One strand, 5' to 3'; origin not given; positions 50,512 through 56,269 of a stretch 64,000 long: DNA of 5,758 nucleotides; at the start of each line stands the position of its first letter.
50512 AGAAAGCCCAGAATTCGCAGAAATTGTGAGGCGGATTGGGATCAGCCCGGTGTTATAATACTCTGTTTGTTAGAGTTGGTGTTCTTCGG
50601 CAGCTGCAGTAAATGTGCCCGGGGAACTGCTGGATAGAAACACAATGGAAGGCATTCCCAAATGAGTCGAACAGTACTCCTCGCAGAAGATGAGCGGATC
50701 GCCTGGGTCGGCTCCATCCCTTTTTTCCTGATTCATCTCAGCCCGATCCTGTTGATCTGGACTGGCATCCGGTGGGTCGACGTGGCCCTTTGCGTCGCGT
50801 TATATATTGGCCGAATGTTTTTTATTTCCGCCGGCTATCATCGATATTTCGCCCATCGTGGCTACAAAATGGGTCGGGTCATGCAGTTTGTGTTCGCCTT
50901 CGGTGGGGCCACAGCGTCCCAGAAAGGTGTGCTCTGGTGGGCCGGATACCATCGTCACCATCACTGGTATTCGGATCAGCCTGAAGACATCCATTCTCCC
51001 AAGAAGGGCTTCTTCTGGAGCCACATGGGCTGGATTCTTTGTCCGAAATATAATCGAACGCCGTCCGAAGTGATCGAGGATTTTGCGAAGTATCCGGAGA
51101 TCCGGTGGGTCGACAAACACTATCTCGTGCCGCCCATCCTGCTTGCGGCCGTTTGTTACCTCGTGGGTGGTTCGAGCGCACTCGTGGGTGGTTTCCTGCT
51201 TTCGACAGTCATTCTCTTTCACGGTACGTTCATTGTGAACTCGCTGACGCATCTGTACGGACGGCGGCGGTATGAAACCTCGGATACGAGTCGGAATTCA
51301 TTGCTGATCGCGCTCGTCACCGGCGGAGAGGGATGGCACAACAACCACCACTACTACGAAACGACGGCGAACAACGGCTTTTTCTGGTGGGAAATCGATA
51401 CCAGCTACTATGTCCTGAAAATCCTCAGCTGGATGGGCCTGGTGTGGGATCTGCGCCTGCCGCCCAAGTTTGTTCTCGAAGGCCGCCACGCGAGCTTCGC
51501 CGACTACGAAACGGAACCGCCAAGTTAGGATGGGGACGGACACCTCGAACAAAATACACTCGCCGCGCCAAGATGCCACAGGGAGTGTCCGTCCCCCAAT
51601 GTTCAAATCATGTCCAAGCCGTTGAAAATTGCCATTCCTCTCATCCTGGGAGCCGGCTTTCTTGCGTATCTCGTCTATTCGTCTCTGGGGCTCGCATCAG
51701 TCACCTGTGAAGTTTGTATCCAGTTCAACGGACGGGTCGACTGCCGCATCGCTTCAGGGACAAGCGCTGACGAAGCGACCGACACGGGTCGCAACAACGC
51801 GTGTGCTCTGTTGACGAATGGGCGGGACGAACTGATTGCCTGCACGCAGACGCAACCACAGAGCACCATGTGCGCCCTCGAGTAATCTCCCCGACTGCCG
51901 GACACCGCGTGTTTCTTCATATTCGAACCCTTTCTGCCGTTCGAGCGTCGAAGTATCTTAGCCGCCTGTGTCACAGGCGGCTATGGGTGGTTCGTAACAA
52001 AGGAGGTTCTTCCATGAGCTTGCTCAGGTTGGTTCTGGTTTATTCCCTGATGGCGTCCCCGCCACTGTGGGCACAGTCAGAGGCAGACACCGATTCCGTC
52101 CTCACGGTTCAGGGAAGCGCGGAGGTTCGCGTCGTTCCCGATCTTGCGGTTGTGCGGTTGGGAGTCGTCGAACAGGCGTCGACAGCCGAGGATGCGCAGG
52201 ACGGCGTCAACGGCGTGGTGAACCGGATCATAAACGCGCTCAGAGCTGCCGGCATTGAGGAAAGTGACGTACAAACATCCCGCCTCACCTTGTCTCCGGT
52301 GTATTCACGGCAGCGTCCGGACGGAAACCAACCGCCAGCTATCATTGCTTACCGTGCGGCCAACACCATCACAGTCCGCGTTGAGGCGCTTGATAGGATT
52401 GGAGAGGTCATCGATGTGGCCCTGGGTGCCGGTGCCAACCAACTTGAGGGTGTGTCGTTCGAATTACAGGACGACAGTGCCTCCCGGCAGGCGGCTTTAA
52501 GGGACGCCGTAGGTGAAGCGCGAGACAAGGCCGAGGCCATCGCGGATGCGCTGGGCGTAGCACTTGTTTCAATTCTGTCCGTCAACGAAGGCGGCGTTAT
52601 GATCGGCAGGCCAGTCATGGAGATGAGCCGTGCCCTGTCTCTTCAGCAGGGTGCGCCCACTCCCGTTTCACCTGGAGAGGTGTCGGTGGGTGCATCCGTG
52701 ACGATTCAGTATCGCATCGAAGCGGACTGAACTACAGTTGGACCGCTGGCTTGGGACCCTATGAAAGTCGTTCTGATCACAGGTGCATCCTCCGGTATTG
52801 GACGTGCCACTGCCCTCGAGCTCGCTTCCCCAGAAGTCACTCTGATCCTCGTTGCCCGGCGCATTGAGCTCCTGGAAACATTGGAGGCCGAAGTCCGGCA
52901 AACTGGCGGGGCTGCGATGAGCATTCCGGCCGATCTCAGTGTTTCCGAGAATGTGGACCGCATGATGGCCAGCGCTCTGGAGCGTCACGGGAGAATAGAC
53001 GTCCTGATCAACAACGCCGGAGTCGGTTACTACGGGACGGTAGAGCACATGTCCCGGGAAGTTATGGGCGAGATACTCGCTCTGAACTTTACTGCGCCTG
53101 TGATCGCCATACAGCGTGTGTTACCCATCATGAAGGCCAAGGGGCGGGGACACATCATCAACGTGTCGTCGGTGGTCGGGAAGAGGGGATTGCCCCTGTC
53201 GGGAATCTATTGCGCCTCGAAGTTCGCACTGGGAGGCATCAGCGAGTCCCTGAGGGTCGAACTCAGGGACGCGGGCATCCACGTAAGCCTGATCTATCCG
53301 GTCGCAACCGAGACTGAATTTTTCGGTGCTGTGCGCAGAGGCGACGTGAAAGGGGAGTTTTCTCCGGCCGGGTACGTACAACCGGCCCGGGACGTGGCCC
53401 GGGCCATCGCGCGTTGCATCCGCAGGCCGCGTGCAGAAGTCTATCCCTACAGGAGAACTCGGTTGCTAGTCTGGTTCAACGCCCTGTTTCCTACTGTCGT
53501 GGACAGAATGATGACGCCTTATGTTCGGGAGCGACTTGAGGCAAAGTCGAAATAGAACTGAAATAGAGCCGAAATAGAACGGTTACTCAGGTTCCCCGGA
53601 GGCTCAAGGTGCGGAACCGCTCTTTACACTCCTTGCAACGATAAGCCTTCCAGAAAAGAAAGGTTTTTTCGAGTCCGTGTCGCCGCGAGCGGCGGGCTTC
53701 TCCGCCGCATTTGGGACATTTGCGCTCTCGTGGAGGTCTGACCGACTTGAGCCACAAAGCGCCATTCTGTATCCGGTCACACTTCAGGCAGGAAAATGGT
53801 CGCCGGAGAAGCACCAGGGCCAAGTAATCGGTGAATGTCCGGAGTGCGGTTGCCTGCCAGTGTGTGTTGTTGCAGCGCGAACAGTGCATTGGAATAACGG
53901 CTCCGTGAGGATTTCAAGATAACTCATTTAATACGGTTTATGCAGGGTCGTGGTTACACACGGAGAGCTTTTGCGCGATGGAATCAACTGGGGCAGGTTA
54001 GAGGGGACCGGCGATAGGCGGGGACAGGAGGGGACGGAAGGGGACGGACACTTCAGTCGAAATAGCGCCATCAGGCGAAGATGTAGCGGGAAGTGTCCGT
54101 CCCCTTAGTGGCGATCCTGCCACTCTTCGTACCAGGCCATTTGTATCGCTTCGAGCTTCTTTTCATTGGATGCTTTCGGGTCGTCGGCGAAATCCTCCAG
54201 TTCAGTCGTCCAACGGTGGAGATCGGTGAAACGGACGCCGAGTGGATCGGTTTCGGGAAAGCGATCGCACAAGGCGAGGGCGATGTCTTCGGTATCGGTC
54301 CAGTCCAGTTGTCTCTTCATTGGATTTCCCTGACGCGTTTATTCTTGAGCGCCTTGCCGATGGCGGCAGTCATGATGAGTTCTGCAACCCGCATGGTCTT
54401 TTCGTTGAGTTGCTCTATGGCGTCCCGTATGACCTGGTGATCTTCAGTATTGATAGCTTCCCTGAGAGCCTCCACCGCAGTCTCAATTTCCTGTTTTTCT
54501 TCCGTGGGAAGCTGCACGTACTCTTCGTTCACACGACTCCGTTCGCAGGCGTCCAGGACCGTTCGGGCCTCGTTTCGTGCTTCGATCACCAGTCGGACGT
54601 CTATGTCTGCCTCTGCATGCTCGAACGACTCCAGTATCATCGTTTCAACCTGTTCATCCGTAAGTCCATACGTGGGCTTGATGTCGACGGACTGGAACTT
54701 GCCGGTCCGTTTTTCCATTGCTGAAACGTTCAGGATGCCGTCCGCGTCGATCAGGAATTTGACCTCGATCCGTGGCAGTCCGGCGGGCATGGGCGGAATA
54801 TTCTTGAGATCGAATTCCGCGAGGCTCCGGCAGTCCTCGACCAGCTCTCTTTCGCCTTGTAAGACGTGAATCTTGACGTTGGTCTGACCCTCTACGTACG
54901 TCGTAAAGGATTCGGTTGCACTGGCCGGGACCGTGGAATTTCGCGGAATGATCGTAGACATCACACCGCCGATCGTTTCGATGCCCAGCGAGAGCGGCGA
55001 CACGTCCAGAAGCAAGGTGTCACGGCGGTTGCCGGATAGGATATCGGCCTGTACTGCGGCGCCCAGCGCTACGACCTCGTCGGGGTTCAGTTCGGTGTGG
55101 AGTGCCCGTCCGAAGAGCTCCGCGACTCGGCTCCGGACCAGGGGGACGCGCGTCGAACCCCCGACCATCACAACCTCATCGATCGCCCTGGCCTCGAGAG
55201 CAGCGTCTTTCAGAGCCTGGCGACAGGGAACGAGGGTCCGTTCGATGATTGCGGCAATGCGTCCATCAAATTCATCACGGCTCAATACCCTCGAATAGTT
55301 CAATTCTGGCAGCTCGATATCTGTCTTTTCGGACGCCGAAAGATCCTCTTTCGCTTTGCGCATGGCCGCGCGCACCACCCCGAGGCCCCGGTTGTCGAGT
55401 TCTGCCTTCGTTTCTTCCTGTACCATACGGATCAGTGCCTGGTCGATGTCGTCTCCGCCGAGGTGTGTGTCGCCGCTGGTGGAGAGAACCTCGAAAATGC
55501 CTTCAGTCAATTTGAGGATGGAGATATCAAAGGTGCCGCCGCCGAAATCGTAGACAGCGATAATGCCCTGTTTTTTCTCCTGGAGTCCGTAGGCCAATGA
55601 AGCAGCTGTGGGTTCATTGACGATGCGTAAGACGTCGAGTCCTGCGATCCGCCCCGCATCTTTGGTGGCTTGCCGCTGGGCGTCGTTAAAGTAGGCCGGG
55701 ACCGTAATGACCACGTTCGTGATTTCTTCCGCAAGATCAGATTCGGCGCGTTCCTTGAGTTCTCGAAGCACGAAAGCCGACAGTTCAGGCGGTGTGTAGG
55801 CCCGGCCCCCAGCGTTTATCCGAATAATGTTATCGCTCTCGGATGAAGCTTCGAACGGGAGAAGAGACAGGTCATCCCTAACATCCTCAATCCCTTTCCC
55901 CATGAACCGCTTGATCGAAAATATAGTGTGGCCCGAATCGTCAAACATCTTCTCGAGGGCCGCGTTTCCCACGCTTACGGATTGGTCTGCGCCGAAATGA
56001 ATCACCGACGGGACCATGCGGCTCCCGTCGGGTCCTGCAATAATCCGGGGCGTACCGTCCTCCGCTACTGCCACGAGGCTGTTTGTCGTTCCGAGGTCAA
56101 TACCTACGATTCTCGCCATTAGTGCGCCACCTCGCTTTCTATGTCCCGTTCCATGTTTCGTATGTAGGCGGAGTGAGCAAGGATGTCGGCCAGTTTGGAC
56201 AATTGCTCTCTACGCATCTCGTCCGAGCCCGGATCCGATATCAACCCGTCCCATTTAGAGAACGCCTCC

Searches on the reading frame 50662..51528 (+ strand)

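Call 16: search_protein_families(library=pfam, proteins=[window:50662-51528:+])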
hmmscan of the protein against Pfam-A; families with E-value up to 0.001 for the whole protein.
window:50662-51528:+ (288 aa): 1 family
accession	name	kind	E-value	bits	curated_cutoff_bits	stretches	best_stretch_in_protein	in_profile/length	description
PF00487.30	FA_desaturase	-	2.7e-16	60.5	29.7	1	38-234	3-225/253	Fatty acid desaturase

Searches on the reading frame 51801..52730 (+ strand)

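Call 16: search_protein_families(library=pfam, proteins=[window:51801-52730:+])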
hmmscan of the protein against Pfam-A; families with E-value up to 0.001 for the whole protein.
window:51801-52730:+ (309 aa): 1 family
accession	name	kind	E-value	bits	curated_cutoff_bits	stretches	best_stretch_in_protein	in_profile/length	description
PF04402.19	SIMPL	-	2.1e-55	188.6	25.2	1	101-304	1-205/205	Protein of unknown function (DUF541)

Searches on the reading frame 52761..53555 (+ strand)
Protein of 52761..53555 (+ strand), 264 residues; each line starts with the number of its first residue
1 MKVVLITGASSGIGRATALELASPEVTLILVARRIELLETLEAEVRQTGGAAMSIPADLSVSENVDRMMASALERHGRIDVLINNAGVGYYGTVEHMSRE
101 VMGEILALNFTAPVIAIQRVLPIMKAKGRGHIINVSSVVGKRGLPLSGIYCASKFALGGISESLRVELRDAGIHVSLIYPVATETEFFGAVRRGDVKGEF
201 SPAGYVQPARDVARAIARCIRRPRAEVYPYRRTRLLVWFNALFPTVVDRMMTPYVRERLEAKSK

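Call 16: search_protein_families(library=pfam, proteins=[window:52761-53555:+])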
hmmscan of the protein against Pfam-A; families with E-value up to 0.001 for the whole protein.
window:52761-53555:+ (264 aa): 3 families
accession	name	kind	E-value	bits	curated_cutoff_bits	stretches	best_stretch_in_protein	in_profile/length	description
PF00106.31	adh_short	-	1.1e-51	175.6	26.6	1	2-192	1-191/195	short chain dehydrogenase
PF13561.12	adh_short_C2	-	2.3e-33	116.2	27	1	8-215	1-212/236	Enoyl-(Acyl carrier protein) reductase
PF08659.16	KR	-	1.3e-09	38.6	22.6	1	4-163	3-162/180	KR domain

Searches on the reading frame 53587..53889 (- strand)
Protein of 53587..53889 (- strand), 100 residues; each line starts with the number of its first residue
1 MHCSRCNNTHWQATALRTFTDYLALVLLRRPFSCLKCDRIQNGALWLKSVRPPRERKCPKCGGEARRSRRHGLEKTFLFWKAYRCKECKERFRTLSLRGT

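Call 45: search_protein_families(library=pfam, proteins=[window:53587-53889:-], max_evalue=0.01)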
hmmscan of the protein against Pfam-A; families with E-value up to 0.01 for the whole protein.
window:53587-53889:- (100 aa): 4 families
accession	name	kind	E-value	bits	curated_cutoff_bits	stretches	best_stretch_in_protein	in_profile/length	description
PF09723.15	Zn_ribbon_8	-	4.1e-06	27.1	34.4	1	32-67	6-39/41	Zinc ribbon domain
PF12760.12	Zn_ribbon_IS1595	-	9.5e-05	22.7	25.4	1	47-90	10-45/46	Transposase zinc-ribbon domain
PF17283.8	Zn_ribbon_SprT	-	9.9e-05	22.8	28.1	1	58-92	7-34/38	SprT-like zinc ribbon domain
PF13912.12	zf-C2H2_6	-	0.0078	16.6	25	1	82-95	1-14/27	C2H2-type zinc finger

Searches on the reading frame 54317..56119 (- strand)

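Call 16: search_protein_families(library=pfam, proteins=[window:54317-56119:-])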
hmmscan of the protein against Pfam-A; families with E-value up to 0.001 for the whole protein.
window:54317-56119:- (600 aa): 3 families
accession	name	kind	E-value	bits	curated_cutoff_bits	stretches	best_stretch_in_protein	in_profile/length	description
PF00012.26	HSP70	-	3.8e-198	659.9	20.6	1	4-582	1-597/599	Hsp70 protein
PF06723.19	MreB_Mbl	-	5.4e-15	55.5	27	1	117-356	77-317/327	MreB/Mbl protein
PF02782.22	FGGY_C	-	0.00025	21.3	27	1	289-358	125-194/198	FGGY family of carbohydrate kinases, C-terminal domain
